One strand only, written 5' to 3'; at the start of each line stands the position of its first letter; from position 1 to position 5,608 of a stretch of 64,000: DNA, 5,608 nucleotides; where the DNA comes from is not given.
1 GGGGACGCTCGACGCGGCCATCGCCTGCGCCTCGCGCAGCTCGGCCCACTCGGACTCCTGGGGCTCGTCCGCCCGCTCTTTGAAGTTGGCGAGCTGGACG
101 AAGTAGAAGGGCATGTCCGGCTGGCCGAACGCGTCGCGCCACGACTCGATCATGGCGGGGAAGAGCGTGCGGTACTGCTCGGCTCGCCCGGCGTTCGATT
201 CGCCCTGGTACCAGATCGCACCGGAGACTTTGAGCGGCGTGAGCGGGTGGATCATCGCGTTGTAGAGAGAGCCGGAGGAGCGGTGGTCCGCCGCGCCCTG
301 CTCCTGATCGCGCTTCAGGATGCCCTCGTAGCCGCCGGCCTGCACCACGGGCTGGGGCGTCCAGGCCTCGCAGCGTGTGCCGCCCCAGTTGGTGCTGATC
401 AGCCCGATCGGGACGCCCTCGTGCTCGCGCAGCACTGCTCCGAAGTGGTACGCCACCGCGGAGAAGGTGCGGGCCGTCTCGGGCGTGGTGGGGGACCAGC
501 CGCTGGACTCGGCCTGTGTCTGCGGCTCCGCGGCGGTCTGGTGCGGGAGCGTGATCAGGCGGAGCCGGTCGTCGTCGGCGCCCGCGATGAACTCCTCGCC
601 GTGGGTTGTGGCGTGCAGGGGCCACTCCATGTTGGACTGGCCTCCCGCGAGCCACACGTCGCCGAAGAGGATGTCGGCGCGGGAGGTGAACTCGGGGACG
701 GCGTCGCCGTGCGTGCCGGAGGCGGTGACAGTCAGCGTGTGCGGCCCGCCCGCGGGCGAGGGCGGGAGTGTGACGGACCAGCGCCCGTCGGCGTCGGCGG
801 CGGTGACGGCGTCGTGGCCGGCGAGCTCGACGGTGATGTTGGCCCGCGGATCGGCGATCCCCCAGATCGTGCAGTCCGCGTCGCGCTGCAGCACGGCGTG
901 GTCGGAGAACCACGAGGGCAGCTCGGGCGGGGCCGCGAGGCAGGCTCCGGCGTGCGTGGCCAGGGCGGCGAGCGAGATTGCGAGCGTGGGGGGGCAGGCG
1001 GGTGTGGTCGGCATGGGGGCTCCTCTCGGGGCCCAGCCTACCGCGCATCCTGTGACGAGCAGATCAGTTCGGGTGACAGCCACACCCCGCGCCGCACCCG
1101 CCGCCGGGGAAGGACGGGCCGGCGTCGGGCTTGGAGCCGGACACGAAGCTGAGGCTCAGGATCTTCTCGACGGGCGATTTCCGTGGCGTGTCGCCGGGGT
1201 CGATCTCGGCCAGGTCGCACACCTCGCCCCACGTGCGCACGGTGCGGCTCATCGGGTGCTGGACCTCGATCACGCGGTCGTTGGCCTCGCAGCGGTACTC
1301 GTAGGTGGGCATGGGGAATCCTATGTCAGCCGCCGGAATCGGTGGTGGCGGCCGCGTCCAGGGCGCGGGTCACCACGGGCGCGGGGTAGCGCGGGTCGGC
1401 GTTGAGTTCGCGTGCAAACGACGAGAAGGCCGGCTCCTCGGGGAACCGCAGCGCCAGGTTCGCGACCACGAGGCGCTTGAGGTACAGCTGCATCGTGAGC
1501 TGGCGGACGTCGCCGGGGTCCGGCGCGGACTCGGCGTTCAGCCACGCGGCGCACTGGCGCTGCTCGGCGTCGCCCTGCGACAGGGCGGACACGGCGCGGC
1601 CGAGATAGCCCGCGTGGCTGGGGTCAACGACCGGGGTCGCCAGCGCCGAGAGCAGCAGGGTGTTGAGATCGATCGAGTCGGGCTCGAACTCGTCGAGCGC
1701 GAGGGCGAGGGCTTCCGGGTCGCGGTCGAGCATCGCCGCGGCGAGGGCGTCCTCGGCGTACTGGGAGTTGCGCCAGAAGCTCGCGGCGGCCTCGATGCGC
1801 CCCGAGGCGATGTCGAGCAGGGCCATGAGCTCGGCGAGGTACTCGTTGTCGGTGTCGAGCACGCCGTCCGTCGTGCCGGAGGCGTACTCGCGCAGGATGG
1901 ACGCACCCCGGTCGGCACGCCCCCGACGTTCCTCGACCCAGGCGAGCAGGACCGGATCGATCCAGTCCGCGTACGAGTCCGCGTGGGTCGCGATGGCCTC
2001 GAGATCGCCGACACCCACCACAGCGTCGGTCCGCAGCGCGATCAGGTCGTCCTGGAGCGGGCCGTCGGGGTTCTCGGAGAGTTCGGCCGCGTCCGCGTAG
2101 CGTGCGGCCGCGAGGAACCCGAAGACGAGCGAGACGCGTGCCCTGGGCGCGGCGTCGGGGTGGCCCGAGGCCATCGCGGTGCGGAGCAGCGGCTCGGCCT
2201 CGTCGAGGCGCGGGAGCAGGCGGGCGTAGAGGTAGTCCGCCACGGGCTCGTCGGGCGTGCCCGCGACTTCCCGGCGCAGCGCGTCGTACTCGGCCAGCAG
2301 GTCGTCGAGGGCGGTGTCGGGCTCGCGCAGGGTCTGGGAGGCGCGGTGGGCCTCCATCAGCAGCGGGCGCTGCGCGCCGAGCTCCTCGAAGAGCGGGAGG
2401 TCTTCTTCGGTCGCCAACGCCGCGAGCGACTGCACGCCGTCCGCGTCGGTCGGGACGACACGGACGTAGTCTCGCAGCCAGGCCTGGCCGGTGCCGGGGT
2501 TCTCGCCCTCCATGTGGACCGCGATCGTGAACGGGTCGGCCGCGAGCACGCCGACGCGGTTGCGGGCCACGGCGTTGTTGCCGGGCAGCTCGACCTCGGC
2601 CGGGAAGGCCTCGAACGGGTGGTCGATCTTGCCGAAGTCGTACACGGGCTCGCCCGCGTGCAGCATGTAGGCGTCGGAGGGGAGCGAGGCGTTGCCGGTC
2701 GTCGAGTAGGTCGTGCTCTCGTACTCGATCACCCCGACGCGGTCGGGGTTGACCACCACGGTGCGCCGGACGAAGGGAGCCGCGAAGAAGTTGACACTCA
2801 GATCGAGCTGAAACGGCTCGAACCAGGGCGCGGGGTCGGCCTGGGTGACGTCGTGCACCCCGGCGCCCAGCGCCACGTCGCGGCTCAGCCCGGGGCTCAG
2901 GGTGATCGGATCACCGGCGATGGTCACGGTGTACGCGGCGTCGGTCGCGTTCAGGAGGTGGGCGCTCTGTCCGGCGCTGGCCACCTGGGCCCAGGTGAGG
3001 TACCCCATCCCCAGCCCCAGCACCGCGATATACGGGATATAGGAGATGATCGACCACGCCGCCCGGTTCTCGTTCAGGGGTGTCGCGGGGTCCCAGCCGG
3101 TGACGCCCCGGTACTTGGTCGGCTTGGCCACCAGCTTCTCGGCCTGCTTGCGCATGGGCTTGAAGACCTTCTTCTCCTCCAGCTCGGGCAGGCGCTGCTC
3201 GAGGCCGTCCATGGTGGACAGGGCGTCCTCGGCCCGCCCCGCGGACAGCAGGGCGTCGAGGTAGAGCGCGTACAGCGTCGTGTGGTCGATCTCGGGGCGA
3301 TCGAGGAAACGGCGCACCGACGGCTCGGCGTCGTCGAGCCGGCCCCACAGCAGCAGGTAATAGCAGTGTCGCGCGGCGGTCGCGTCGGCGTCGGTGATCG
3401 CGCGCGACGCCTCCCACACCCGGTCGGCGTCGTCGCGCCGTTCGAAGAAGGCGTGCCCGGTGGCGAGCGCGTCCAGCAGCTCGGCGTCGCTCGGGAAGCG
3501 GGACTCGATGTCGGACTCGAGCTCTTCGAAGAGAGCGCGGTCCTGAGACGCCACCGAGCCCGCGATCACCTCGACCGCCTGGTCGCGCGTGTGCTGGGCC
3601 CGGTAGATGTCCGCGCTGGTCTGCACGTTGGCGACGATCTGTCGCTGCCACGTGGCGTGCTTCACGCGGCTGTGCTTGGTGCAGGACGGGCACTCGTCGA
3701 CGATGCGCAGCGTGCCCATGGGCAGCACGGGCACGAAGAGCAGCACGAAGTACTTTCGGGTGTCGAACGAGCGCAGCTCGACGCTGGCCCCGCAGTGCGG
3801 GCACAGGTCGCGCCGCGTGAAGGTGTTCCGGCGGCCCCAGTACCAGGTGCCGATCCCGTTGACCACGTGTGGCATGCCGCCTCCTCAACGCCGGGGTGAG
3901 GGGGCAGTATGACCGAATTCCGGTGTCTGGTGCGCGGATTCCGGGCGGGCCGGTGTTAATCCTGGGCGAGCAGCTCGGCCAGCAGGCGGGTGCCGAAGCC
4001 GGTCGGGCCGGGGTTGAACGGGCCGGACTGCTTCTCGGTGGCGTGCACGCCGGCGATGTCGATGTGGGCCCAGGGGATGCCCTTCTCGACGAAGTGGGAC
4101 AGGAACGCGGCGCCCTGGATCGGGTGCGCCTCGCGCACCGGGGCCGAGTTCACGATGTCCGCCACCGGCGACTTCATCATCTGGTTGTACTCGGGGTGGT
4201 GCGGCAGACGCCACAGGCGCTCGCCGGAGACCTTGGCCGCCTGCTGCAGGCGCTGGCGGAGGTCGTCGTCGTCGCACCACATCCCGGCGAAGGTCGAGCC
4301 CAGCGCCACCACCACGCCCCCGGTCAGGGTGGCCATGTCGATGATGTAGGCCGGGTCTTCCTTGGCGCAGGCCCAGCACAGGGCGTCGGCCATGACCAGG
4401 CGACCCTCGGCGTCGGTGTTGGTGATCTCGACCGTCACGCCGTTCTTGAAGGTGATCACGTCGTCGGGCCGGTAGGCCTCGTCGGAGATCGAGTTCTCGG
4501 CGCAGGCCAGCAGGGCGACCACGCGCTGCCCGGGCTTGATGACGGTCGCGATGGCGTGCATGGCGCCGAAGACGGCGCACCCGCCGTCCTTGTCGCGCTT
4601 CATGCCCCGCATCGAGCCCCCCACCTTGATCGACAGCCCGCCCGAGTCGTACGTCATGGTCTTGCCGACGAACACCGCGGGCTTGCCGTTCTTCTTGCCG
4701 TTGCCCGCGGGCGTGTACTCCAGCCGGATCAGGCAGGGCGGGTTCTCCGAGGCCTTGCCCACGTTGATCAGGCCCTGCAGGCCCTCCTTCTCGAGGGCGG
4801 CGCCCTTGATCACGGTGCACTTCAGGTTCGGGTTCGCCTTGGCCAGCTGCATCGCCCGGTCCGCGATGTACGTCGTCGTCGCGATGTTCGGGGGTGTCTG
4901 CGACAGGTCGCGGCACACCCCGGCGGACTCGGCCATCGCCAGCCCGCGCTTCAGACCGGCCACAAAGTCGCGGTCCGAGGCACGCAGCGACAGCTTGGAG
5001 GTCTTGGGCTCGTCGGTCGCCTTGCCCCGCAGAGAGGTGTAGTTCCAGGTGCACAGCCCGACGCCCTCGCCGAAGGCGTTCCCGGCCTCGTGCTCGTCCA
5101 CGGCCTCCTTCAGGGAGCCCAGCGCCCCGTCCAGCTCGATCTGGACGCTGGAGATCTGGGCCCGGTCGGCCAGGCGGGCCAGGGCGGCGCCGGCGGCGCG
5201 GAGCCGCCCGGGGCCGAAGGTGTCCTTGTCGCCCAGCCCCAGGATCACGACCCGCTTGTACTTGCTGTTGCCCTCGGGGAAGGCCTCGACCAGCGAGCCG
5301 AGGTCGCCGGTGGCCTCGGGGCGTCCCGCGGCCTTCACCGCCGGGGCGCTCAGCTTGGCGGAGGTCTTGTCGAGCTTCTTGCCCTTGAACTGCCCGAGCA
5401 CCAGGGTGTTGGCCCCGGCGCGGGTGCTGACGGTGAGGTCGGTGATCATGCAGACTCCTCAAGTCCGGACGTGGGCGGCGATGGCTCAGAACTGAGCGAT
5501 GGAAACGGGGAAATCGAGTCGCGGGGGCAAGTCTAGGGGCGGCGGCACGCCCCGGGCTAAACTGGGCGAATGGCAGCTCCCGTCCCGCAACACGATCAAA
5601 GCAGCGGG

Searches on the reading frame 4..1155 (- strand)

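Call 37: search_protein_families(library=pfam, max_evalue=0.001, proteins=[window:4-1155:-])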
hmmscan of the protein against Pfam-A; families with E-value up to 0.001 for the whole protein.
window:4-1155:- (384 aa): 4 families
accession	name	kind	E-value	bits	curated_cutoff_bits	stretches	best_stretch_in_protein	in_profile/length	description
PF03629.24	SASA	-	2.2e-19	70.4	24.8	1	166-377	3-183/226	Carbohydrate esterase, sialic acid-specific acetylesterase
PF17936.7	Big_6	-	0.00016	22.3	27.6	1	92-156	12-77/83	Bacterial Ig domain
PF13620.12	CarboxypepD_reg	-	0.00021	22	32.3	1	103-157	13-68/82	Carboxypeptidase regulatory-like domain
PF19077.6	Big_13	-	0.00035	21.4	27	0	97-150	33-88/102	Bacterial Ig-like domain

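Call 62: search_protein_families(library=ncbifam, max_evalue=0.001, proteins=[window:4-1155:-])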
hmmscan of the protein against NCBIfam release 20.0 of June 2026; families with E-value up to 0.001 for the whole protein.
window:4-1155:- (384 aa): 1 family
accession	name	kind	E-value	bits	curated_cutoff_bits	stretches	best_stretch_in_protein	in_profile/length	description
NF033510.3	Ca_tandemer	repeat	3.1e-08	33.9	50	1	90-150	28-93/96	Ca2+-stabilized repeat-containing adhesin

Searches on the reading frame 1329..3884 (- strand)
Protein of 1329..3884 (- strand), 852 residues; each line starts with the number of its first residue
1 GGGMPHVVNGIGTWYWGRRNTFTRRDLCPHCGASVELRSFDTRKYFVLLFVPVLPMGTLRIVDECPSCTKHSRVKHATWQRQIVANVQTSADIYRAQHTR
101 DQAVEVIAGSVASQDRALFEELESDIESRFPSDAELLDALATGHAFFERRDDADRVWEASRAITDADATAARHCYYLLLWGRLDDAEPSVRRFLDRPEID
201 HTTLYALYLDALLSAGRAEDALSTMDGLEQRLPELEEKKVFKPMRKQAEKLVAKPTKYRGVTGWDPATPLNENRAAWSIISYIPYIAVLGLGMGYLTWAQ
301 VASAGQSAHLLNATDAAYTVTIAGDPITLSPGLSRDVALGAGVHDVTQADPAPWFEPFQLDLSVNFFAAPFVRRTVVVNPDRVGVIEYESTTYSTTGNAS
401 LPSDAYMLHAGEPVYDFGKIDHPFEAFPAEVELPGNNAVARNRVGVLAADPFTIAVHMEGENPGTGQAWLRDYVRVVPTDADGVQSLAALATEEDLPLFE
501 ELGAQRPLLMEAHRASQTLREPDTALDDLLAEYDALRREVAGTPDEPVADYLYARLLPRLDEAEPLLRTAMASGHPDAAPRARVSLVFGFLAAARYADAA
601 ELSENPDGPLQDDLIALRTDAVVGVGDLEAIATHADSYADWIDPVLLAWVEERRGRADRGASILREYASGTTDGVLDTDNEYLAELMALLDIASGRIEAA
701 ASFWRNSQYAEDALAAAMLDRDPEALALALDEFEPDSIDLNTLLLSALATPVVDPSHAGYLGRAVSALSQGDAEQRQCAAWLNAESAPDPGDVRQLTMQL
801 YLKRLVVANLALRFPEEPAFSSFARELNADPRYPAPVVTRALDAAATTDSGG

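Call 16: search_protein_families(library=pfam, max_evalue=0.001, proteins=[window:1329-3884:-])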
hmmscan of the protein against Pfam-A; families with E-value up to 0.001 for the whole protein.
window:1329-3884:- (852 aa): 1 family
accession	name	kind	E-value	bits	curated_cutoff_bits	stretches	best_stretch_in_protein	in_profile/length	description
PF17032.10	Zn_ribbon_15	-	9.7e-05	23.5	28.9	1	27-72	2-47/73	zinc-ribbon family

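Call 62: search_protein_families(library=ncbifam, max_evalue=0.001, proteins=[window:1329-3884:-])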
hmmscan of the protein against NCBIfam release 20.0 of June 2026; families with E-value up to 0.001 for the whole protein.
window:1329-3884:- (852 aa): 0 families

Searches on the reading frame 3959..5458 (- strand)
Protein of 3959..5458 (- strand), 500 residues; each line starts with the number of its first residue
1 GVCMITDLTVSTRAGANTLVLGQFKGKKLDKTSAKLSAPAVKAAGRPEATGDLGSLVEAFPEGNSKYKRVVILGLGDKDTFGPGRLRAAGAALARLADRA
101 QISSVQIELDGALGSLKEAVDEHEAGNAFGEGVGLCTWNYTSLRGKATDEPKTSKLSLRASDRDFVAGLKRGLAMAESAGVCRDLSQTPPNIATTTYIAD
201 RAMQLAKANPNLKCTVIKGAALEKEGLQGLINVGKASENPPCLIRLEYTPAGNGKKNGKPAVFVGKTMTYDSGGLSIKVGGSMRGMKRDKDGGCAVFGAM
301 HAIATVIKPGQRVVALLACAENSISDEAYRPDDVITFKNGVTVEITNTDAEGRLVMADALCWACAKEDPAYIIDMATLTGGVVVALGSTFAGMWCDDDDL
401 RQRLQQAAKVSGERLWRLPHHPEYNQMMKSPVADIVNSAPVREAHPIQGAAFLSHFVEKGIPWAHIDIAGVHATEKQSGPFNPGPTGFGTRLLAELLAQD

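Call 16: search_protein_families(library=pfam, max_evalue=0.001, proteins=[window:3959-5458:-])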
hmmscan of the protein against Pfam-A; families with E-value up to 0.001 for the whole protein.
window:3959-5458:- (500 aa): 2 families
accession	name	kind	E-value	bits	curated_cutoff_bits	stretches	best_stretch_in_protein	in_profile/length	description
PF00883.26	Peptidase_M17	-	3e-109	365.5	25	1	181-493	2-309/310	Cytosol aminopeptidase family, catalytic domain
PF02789.23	Peptidase_M17_N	-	3.8e-12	46.7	23.4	1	20-145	1-127/129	Cytosol aminopeptidase family, N-terminal domain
